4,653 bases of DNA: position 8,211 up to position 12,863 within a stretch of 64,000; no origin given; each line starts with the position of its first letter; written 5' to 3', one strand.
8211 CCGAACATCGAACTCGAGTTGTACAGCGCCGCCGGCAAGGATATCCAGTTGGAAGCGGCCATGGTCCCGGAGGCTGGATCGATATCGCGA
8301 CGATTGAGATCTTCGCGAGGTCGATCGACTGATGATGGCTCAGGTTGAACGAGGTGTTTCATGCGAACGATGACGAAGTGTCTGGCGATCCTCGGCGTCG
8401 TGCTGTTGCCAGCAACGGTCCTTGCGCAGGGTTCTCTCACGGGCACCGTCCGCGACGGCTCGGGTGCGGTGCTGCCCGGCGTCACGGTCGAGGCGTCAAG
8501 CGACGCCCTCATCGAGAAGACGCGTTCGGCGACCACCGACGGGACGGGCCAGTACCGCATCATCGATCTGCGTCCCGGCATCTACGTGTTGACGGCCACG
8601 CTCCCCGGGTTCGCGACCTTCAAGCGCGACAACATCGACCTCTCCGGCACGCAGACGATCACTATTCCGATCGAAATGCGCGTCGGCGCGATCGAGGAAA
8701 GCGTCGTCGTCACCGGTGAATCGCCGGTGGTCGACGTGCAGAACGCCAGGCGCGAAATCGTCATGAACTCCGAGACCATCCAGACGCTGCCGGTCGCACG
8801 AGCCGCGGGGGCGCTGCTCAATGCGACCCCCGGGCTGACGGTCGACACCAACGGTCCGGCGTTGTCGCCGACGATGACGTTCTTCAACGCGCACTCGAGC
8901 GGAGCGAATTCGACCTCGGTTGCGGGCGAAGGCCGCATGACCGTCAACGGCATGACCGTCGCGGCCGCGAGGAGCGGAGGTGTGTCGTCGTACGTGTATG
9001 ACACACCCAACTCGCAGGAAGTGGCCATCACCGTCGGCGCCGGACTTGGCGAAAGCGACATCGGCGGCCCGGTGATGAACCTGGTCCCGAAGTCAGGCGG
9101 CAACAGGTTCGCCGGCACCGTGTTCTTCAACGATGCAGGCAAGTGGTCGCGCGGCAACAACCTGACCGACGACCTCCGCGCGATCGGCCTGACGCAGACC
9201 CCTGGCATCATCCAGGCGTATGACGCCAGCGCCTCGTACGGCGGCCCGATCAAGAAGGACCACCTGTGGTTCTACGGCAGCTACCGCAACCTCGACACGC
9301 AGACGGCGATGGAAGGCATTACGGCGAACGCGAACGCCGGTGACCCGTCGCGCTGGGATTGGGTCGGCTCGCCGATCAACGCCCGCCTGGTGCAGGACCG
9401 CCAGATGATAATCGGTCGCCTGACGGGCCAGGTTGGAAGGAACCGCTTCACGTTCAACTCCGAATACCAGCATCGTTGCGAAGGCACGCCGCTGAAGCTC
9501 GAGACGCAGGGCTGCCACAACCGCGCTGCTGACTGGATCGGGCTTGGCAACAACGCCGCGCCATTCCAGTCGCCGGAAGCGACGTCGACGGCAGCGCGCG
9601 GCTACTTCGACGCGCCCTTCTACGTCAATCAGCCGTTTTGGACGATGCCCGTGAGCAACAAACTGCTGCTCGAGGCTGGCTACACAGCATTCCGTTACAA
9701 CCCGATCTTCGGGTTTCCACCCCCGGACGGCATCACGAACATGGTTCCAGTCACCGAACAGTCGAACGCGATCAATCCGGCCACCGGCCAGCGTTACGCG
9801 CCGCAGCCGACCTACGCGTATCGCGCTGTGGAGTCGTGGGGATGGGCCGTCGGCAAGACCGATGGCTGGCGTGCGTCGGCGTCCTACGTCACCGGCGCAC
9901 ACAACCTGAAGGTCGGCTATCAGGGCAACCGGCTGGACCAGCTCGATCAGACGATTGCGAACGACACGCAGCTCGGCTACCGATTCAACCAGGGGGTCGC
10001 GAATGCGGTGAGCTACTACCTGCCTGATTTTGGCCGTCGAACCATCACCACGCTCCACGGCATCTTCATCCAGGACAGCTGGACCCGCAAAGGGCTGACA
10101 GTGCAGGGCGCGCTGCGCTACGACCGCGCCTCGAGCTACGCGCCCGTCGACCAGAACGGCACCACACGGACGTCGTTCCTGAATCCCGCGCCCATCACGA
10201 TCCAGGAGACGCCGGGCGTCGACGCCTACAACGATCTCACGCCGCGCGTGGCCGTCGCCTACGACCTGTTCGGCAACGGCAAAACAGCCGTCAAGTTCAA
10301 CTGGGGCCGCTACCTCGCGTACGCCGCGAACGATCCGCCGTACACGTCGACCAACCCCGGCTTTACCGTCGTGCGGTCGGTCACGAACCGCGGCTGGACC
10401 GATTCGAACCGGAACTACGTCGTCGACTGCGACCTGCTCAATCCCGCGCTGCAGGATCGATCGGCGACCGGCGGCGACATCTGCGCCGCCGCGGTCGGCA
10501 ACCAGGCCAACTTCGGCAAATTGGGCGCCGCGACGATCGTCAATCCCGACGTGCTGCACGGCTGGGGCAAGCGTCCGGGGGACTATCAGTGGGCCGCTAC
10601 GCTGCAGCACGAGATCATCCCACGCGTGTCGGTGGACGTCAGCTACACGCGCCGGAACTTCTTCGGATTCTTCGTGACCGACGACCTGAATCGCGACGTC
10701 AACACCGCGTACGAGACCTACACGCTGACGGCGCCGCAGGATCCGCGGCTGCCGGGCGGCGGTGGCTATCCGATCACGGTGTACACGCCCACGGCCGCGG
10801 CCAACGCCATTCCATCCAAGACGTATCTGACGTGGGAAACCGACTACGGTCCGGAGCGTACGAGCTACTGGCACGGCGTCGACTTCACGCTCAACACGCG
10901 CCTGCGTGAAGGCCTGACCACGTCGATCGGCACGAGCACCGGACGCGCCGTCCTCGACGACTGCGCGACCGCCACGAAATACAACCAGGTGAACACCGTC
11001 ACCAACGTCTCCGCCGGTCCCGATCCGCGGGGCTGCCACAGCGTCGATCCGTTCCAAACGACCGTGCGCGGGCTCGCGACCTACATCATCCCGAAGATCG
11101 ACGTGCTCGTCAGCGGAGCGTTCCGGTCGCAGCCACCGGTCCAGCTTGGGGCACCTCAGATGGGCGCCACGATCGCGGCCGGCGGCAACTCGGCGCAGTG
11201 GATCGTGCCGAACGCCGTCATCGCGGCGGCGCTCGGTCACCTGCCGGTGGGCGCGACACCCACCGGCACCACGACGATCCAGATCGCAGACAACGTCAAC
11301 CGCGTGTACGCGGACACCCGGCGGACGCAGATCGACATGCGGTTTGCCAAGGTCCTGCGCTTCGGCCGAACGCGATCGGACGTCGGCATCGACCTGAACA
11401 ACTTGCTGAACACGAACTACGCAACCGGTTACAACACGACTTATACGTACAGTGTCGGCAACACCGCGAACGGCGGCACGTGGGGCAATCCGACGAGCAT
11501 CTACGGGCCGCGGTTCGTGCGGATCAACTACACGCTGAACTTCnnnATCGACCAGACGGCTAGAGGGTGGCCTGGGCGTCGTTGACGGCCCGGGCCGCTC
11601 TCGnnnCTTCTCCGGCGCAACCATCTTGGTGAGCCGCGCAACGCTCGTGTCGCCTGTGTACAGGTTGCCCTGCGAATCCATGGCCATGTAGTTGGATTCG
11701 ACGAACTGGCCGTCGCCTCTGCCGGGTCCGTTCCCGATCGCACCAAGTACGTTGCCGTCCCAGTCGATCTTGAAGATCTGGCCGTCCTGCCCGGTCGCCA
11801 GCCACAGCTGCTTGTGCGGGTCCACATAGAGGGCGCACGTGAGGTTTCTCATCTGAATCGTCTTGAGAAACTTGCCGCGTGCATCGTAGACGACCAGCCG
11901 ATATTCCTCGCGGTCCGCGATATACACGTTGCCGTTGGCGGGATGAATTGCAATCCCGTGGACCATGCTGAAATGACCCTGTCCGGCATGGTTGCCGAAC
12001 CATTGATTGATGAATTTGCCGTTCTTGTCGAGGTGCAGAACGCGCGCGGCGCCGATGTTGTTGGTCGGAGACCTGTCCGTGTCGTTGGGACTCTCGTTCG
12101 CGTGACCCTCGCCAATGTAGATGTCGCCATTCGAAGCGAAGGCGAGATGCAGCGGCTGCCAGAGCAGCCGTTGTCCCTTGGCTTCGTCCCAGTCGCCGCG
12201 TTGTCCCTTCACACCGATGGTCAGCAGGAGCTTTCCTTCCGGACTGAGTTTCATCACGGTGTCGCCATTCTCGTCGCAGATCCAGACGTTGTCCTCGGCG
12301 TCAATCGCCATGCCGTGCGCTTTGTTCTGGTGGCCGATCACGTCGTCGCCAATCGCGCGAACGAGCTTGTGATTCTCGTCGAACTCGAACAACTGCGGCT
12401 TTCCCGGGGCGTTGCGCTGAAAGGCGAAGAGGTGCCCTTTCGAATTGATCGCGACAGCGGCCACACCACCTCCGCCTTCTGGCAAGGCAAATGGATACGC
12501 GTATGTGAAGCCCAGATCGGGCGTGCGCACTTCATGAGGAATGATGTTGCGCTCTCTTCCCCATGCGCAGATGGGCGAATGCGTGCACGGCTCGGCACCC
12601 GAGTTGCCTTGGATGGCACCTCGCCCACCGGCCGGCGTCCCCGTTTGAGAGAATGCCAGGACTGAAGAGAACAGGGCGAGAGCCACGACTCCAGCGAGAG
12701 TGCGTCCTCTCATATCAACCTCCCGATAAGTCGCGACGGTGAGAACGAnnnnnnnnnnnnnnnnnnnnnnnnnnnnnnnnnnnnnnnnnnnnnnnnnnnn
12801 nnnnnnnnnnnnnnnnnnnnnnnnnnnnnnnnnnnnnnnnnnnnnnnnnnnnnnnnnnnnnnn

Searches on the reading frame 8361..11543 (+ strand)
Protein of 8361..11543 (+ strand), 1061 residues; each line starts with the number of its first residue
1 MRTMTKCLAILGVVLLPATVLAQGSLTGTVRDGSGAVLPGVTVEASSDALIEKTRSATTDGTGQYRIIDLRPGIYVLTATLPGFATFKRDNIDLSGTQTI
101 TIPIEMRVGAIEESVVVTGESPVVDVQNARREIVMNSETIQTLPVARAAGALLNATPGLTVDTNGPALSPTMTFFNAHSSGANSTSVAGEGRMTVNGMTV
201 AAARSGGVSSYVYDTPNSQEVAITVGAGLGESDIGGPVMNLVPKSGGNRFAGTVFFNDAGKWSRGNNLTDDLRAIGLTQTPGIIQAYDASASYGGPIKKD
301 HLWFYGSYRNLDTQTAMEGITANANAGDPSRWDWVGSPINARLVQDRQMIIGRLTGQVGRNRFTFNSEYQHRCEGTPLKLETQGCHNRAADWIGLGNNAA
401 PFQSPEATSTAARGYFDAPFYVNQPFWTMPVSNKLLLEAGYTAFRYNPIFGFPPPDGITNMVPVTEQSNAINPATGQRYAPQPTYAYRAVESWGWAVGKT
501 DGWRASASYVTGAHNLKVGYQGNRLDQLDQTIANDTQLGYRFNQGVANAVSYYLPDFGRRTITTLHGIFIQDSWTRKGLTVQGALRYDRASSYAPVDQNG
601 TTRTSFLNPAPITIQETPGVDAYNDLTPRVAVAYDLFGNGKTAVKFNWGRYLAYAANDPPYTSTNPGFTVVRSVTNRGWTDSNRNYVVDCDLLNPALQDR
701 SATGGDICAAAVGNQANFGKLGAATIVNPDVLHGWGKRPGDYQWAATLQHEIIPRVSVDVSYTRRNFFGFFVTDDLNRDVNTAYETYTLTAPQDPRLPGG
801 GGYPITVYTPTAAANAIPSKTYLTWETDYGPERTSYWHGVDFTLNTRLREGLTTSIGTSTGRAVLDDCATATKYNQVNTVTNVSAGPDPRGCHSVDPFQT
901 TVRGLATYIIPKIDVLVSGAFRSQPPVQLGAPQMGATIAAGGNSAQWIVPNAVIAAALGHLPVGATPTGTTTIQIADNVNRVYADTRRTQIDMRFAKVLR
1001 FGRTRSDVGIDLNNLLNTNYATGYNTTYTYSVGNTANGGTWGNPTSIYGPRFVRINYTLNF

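Call 10: search_protein_families(library=pfam, proteins=[window:8361-11543:+], max_evalue=0.01)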
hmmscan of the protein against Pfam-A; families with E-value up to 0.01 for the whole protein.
window:8361-11543:+ (1061 aa): 4 families
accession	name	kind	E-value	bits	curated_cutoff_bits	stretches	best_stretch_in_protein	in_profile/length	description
PF13620.12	CarboxypepD_reg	-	1.9e-16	60.6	32.3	1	25-106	1-81/82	Carboxypeptidase regulatory-like domain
PF13715.12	CarbopepD_reg_2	-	1.9e-06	28.3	32.2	1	26-116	1-87/88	CarboxypepD_reg-like domain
PF02369.22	Big_1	-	0.00049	20.6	34.9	1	25-81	20-80/93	Bacterial Ig-like domain (group 1)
PF17210.9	SdrD_B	-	0.0089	16.6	29.7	0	36-87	22-72/112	SdrD B-like domain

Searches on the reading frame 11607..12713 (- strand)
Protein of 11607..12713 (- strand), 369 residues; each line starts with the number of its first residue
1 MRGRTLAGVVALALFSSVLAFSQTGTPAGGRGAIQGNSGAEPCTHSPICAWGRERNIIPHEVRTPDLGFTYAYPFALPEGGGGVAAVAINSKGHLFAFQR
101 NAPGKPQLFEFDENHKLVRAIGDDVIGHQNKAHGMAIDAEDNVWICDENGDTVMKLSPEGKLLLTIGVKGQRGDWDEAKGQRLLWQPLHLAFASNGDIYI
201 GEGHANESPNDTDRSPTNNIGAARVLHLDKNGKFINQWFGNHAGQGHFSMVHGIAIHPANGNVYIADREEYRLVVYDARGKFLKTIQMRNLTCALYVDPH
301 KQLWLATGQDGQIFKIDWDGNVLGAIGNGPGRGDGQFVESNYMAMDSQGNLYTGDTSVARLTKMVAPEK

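Call 9: search_protein_families(library=pfam, proteins=[window:11607-12713:-], max_evalue=0.01)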
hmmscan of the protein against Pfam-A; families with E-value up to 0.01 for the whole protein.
window:11607-12713:- (369 aa): 7 families
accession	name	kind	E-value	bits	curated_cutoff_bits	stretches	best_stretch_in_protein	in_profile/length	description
PF01436.27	NHL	-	1.5e-13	50.4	20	1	248-276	1-28/28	NHL repeat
PF08450.18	SGL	-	2.9e-11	43.9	26.3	2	131-168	185-222/246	SMP-30/Gluconolactonase/LRE-like region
PF07494.17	Reg_prop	-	5.5e-06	26.4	20.4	0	294-308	9-23/24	Two component regulator propeller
PF17170.10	DUF5128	-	3.7e-05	23.5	22.9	1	228-295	69-137/321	6-bladed beta-propeller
PF13449.12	Phytase-like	-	0.00026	21.4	27.6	0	103-168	41-106/284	Esterase-like activity of phytase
PF22701.2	Mala_s_1-like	-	0.0011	19.2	27.5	0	79-169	37-127/195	Mal s 1 allergenic protein-like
PF06977.17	SdiA-regulated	-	0.0036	17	21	0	130-148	223-241/249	SdiA-regulated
